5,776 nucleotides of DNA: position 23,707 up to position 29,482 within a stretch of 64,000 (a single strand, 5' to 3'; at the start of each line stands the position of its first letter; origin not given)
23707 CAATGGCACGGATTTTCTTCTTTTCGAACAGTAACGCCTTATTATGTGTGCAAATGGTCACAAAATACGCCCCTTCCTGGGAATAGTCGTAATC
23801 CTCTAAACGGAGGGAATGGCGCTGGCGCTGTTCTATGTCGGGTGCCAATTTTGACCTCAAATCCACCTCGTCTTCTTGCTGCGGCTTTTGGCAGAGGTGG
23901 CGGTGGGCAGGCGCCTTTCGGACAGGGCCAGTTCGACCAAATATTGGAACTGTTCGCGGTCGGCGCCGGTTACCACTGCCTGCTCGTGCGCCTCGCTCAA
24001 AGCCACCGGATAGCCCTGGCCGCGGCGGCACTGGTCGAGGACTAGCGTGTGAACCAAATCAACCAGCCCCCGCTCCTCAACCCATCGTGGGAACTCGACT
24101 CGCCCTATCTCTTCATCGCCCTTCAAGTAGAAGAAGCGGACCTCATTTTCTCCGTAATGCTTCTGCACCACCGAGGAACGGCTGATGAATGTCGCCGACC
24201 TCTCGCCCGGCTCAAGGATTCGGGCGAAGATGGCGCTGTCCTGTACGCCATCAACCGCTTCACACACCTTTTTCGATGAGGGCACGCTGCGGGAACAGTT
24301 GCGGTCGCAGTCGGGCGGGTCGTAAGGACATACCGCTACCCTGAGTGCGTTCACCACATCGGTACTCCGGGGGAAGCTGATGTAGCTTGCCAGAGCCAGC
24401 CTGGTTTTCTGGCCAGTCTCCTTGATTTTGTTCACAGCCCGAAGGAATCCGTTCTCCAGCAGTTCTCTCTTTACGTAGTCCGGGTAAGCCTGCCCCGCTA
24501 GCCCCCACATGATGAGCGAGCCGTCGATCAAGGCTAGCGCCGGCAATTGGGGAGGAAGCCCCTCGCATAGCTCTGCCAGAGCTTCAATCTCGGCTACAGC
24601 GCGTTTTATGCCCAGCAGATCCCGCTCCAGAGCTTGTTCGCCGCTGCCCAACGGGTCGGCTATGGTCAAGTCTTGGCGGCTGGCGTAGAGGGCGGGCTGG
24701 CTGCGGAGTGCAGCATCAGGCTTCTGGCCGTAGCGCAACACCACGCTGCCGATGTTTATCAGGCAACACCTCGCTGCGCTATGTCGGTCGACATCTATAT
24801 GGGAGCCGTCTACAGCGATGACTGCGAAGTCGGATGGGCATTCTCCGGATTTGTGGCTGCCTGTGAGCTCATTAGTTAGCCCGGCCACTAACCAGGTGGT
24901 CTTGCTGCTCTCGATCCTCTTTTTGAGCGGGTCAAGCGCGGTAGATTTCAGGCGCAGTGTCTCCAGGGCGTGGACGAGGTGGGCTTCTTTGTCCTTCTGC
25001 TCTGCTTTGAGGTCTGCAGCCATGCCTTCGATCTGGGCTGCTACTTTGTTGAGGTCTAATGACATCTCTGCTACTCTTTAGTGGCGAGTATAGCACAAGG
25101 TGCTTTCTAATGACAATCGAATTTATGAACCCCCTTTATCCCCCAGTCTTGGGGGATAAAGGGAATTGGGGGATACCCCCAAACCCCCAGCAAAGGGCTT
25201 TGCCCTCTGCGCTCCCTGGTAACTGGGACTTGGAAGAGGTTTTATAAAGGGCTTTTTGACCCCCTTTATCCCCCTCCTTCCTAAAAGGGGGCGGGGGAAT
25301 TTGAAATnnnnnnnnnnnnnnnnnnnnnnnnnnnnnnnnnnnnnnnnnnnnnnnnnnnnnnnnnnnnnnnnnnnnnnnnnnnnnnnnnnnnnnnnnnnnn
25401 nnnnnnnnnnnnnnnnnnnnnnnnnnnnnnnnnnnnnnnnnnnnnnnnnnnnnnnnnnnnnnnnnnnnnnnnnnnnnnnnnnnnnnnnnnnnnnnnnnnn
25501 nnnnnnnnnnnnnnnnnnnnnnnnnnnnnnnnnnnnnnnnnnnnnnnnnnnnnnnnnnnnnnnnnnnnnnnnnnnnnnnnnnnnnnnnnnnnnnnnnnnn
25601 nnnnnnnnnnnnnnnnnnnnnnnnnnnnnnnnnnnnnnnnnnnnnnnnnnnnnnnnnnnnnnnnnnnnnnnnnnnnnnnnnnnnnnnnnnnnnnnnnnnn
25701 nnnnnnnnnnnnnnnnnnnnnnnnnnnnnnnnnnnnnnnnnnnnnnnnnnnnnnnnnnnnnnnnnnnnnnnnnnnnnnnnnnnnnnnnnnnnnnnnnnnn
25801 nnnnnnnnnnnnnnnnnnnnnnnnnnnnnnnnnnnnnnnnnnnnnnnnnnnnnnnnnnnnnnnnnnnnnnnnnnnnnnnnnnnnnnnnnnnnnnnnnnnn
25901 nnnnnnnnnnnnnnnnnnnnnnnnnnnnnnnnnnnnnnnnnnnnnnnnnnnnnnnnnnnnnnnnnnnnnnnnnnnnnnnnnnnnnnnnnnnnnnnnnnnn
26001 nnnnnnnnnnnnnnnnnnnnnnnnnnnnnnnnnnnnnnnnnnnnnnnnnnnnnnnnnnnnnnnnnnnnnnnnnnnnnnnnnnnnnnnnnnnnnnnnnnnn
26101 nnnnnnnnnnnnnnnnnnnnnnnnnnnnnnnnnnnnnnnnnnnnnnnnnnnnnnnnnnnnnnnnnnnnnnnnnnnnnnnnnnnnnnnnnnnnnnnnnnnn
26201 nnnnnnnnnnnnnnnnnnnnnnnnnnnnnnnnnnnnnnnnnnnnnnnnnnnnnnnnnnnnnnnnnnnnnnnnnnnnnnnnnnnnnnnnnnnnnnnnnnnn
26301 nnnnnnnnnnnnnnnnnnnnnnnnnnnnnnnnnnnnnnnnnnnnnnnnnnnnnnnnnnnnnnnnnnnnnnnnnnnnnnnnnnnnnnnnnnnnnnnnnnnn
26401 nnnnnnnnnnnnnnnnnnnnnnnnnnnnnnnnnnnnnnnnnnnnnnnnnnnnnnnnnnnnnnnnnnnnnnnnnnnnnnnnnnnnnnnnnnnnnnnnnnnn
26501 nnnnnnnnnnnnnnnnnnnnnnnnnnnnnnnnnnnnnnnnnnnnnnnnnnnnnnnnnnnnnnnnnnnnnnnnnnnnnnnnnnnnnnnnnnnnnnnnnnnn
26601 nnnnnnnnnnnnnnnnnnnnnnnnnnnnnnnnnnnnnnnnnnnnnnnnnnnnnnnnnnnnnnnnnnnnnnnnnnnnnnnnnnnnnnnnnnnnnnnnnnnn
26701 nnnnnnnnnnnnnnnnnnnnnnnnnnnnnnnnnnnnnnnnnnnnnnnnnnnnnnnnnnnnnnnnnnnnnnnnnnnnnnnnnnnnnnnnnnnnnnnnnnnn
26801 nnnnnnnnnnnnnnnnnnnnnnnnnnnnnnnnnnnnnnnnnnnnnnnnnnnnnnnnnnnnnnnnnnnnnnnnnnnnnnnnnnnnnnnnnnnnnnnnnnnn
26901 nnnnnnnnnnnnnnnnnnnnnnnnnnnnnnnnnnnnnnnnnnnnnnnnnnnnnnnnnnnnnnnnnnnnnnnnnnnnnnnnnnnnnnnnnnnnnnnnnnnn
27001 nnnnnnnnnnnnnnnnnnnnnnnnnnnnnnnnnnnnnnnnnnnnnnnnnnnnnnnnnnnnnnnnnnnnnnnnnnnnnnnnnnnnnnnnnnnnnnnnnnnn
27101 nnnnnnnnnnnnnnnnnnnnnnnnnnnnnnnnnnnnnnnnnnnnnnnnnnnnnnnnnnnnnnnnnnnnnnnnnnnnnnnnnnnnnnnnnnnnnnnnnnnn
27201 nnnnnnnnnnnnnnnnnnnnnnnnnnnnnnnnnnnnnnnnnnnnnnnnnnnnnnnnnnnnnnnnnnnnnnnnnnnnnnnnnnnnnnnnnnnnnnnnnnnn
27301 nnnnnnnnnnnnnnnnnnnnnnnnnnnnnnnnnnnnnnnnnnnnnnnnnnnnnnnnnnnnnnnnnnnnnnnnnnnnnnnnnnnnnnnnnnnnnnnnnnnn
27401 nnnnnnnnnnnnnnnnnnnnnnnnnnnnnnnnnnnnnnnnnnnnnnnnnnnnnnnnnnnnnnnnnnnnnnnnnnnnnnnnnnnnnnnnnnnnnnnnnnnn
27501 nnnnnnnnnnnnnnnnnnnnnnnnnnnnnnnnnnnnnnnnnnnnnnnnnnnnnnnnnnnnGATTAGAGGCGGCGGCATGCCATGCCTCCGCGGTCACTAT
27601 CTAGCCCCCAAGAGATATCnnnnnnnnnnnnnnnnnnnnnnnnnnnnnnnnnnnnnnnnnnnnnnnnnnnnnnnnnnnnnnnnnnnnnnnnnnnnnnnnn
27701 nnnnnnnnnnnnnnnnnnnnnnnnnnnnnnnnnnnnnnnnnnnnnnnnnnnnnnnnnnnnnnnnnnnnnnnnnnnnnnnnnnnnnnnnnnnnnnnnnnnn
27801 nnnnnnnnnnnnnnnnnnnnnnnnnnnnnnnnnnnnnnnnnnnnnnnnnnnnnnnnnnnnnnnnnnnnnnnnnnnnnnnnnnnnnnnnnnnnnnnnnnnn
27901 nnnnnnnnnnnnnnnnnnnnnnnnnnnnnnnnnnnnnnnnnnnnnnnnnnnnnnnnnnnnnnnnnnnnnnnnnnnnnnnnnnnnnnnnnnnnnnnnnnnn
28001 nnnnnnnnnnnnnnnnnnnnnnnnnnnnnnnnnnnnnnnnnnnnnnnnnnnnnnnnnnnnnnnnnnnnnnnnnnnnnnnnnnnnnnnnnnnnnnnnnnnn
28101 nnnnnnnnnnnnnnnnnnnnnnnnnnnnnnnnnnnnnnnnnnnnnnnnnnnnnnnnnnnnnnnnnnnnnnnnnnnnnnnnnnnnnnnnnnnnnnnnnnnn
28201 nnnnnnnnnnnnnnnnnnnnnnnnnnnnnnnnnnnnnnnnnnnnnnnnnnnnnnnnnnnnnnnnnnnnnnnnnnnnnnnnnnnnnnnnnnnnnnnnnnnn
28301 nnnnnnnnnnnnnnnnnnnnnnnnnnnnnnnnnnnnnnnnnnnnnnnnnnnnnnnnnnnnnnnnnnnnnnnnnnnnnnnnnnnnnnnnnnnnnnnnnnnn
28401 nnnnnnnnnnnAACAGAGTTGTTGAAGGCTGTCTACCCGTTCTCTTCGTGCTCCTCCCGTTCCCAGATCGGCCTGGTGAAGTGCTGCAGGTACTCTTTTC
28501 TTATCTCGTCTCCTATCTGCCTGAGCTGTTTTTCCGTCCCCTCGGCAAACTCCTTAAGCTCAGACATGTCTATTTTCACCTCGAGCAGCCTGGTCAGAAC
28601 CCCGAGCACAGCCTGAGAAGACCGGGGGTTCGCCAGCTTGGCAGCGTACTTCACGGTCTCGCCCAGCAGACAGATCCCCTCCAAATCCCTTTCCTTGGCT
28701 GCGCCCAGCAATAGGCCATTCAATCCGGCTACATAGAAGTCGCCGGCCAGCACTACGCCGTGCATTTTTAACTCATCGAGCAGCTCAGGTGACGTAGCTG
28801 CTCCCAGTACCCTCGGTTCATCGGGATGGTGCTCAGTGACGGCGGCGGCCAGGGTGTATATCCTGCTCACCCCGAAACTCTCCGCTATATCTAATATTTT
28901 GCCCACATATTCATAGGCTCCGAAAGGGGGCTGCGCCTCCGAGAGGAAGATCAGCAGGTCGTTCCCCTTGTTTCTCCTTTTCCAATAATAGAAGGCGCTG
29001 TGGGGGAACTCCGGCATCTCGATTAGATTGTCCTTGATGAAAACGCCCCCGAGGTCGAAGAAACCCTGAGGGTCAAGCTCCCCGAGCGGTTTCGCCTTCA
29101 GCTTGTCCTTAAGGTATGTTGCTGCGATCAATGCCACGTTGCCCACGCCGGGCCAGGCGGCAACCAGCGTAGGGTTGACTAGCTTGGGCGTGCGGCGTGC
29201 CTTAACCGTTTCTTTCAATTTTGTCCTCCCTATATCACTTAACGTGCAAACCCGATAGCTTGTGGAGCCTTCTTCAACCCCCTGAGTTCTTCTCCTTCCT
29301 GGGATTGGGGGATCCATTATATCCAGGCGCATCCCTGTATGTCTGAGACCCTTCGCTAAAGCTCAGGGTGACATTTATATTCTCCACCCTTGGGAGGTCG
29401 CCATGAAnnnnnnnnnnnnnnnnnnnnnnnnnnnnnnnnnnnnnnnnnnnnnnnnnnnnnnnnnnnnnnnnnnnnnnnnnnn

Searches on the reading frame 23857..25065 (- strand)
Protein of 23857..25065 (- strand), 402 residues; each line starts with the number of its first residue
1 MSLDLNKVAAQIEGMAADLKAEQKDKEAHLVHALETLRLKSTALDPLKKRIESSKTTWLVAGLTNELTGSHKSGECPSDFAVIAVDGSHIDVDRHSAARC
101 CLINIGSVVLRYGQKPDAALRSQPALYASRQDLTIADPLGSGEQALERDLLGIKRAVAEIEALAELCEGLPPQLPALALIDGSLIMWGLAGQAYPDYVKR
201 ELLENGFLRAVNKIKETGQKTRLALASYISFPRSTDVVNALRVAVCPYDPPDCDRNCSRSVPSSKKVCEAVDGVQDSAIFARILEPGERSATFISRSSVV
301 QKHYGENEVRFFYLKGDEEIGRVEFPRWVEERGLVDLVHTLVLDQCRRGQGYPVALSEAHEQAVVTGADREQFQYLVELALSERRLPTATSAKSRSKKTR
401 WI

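Call 31: search_protein_families(library=pfam, proteins=[window:23857-25065:-], max_evalue=0.001)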
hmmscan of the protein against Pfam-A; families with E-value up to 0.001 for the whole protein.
window:23857-25065:- (402 aa): 1 family
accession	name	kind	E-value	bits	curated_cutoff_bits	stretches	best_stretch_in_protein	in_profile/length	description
PF09376.16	NurA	-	1.1e-28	100.9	21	1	81-365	2-254/254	NurA domain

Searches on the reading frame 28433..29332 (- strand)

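Call 66: search_protein_families(library=pfam, proteins=[window:28433-29332:-], max_evalue=0.0001)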
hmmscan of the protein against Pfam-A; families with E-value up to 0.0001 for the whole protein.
window:28433-29332:- (299 aa): 1 family
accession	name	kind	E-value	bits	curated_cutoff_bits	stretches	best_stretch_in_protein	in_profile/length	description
PF09754.15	PAC2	-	5.9e-43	147.6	25.8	1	56-272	1-213/215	PAC2 family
